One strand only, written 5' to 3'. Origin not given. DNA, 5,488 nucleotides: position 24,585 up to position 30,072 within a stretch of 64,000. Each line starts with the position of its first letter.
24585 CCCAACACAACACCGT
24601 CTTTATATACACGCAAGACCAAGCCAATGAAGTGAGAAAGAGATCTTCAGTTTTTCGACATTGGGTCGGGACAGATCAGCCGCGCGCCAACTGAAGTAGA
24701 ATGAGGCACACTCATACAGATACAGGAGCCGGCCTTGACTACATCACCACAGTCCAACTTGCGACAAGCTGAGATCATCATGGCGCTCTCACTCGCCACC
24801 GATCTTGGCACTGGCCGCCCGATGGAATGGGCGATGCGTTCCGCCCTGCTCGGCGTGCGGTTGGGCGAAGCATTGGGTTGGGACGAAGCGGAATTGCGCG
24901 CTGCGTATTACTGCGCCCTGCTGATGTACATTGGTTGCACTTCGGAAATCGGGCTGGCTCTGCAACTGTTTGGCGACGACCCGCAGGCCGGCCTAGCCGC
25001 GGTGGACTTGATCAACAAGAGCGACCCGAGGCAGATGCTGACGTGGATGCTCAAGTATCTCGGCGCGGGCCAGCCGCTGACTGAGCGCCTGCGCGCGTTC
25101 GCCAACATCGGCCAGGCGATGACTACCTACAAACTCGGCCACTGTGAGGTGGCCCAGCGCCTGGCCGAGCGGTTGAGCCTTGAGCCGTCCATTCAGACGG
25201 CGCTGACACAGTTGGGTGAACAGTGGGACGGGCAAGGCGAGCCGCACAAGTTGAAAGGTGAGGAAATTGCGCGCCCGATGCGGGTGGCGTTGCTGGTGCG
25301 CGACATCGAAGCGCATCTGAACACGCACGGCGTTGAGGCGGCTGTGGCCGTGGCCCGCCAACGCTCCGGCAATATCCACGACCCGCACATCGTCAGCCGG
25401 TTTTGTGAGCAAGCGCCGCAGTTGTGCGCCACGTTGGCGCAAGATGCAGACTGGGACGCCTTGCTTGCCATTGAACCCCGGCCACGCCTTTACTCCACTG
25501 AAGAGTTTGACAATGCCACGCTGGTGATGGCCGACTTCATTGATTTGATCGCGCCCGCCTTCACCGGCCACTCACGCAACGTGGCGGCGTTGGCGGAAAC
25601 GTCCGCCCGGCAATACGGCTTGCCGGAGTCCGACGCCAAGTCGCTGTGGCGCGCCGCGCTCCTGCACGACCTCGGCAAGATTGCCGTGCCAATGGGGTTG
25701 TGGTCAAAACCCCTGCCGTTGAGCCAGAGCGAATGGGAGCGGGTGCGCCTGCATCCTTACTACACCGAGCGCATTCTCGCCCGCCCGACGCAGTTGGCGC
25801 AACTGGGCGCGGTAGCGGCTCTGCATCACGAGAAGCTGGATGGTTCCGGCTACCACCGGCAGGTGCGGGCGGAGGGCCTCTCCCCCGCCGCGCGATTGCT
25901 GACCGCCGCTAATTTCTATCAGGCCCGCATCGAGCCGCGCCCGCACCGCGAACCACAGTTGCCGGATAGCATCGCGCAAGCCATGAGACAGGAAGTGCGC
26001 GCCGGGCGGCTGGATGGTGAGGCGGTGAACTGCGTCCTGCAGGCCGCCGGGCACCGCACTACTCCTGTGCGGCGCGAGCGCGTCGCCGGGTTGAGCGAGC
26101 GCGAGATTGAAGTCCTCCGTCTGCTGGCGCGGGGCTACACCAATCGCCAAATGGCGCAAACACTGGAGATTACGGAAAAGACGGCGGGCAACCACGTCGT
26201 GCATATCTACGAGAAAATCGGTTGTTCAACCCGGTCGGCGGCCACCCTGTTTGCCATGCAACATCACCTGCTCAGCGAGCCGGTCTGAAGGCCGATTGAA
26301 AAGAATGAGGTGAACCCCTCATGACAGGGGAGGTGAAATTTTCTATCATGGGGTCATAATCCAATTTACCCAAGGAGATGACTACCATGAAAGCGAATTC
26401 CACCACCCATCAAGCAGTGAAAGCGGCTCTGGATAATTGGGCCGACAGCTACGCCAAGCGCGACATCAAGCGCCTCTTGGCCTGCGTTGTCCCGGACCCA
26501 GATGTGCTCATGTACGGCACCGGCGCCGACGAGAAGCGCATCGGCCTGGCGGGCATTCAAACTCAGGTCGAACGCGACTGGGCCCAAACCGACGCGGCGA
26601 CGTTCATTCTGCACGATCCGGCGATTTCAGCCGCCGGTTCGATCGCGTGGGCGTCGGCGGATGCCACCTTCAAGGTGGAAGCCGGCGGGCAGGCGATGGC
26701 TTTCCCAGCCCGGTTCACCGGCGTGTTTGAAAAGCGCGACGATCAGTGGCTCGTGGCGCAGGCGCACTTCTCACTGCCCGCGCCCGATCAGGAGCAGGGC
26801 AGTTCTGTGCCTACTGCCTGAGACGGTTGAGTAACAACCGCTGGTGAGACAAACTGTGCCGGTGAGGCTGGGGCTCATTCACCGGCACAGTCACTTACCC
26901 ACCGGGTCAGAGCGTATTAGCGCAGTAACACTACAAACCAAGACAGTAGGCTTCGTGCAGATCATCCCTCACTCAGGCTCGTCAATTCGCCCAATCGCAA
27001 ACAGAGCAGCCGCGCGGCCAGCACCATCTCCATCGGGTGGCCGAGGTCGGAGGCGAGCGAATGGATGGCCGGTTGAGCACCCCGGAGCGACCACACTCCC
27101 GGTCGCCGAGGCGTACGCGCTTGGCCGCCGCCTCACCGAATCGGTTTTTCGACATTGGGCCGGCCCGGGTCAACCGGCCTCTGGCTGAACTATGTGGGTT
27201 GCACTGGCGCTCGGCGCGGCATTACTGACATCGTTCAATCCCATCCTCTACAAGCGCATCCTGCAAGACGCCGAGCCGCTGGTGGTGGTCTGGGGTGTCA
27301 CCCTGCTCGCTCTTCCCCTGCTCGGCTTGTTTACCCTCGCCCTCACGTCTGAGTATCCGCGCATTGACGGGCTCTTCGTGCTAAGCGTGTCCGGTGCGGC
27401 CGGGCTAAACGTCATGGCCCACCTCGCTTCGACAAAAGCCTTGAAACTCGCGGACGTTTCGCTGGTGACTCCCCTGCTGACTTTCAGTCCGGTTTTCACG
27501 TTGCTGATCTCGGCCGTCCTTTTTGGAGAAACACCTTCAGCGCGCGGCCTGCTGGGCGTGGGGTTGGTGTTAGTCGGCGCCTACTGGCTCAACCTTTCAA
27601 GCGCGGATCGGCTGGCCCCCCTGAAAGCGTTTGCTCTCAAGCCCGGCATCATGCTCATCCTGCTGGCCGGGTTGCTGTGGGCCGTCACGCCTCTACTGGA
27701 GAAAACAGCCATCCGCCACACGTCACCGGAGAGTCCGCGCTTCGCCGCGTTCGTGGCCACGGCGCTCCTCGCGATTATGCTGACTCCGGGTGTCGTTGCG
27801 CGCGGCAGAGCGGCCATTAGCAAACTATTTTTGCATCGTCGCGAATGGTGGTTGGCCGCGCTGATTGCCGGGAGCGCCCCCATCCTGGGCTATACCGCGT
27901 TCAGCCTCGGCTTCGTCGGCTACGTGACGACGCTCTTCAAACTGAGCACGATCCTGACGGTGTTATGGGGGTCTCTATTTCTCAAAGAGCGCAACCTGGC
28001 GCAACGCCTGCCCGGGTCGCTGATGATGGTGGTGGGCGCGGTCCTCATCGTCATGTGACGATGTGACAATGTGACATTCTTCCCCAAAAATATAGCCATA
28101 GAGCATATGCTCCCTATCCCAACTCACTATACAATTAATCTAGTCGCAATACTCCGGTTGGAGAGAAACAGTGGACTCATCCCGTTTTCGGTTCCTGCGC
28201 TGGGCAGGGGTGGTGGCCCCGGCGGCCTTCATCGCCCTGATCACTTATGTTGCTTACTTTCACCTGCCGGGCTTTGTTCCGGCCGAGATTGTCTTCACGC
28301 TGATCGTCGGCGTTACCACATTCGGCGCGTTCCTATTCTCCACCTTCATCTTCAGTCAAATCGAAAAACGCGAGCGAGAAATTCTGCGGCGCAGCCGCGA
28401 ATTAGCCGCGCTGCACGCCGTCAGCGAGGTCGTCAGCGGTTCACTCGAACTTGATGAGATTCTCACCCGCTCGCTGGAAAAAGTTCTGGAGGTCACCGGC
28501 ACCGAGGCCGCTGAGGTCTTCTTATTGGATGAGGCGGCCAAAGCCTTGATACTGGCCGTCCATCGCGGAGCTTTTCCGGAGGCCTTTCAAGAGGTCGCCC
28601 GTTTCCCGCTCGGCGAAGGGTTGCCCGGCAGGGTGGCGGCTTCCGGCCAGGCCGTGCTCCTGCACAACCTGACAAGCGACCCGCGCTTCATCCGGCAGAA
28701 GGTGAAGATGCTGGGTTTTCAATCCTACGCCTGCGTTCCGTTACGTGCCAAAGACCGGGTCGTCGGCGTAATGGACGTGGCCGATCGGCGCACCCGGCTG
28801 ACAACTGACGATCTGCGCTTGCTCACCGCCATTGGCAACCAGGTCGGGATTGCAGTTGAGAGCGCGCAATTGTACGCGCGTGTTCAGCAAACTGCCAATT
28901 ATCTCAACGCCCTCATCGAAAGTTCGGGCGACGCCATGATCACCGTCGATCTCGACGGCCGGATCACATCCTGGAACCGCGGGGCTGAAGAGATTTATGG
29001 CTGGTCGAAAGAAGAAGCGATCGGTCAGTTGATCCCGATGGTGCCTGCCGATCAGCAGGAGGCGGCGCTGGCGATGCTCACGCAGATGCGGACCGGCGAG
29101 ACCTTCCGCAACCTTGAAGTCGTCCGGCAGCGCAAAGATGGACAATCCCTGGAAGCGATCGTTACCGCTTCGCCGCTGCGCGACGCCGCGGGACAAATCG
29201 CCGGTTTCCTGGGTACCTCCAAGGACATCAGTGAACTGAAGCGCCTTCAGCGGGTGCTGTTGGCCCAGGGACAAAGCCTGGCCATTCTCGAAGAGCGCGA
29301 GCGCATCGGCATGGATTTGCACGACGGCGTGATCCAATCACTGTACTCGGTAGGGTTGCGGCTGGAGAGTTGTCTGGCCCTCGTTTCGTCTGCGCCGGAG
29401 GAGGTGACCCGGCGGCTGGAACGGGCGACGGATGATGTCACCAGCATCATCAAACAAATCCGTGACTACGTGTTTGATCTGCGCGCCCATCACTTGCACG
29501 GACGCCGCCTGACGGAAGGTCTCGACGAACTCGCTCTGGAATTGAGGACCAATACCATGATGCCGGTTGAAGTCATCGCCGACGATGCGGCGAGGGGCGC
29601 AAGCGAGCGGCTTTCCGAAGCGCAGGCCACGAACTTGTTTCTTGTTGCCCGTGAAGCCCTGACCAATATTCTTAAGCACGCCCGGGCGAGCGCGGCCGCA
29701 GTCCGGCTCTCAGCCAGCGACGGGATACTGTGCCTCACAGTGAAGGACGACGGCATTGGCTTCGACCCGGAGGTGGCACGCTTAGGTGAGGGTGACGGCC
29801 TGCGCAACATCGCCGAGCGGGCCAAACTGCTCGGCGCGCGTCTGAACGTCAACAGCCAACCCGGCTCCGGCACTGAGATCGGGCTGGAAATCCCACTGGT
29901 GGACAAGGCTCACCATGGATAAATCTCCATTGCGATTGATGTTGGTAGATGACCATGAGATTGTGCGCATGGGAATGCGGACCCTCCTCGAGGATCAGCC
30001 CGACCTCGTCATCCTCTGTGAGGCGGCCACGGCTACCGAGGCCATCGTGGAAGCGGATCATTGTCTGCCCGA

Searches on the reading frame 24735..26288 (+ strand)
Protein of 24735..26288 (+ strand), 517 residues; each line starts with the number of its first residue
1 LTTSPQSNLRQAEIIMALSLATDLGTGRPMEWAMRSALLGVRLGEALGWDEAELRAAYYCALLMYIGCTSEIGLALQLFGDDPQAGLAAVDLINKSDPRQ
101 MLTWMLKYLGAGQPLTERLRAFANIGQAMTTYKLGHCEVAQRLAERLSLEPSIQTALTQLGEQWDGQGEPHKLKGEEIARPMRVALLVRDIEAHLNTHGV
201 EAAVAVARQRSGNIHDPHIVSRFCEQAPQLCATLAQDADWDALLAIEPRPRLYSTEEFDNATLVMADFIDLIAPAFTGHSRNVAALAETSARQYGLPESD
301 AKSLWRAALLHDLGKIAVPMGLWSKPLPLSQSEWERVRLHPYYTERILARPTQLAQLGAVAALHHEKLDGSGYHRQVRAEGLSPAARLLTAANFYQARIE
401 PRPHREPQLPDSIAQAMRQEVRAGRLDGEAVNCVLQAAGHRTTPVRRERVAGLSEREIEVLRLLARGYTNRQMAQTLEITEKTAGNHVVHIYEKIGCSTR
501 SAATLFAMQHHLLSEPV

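Call 63: search_protein_families(library=pfam, proteins=[window:24735-26288:+], max_evalue=0.00001)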
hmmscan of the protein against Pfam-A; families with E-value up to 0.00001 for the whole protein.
window:24735-26288:+ (517 aa): 3 families
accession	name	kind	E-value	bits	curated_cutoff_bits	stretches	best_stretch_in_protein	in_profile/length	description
PF13487.12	HD_5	-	1.3e-32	113.3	27.2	1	264-428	2-168/170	HD domain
PF00196.25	GerE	-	4e-14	52.4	23.5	1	453-507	3-57/57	Bacterial regulatory proteins, luxR family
PF01966.28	HD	-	5.4e-12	46.5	22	1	278-392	3-110/116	HD domain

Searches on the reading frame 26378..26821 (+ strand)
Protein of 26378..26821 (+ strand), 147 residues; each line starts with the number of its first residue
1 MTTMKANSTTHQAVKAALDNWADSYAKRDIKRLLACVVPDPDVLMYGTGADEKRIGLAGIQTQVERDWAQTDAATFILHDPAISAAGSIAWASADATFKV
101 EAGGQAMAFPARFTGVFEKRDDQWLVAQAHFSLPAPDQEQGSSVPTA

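Call 79: search_protein_families(library=pfam, proteins=[window:26378-26821:+], max_evalue=0.001)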
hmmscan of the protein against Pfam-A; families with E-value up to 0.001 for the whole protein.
window:26378-26821:+ (147 aa): 4 families
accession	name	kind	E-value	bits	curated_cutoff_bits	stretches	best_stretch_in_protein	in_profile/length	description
PF13474.12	SnoaL_3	-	1.4e-23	83.9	22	1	14-136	1-121/121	SnoaL-like domain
PF14534.12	DUF4440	-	6.6e-10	39.8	25.2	1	15-125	2-106/107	Domain of unknown function (DUF4440)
PF12680.13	SnoaL_2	-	2.5e-06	28.4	27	1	20-124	3-99/102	SnoaL-like domain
PF08332.16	CaMKII_AD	-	0.00042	20.9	22.1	1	12-132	3-125/128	Calcium/calmodulin dependent protein kinase II association domain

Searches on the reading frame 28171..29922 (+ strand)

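Call 63: search_protein_families(library=pfam, proteins=[window:28171-29922:+], max_evalue=0.00001)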
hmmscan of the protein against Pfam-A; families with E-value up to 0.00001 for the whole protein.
window:28171-29922:+ (583 aa): 11 families
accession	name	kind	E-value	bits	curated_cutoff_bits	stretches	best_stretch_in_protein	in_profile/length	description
PF13185.12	GAF_2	-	1.9e-24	86.9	28.6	1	92-230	2-136/136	GAF domain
PF00989.32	PAS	-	6.7e-21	74.9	22.6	1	245-353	3-113/113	PAS fold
PF01590.32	GAF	-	2.6e-20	73.7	22.4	1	93-229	1-133/133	GAF domain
PF08448.16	PAS_4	-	1e-15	58.4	23.1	1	250-358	2-110/110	PAS fold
PF13426.13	PAS_9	-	6.8e-15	55.7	27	1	254-355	2-103/103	PAS domain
PF07730.19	HisKA_3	-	4e-13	50.1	24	1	375-440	1-66/68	Histidine kinase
PF13492.12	GAF_3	-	9.9e-13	49.1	27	1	93-230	1-128/129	GAF domain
PF02518.31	HATPase_c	-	5.8e-12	46.5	26.4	1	487-576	4-109/111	Histidine kinase-, DNA gyrase B-, and HSP90-like ATPase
PF13188.13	PAS_8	-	4.9e-08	33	21.8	1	244-296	2-55/65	PAS domain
PF13581.12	HATPase_c_2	-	3.5e-07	30.7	27.4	1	477-537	20-85/127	Histidine kinase-like ATPase domain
PF08447.18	PAS_3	-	3e-06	27.8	25.6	1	266-349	2-88/89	PAS fold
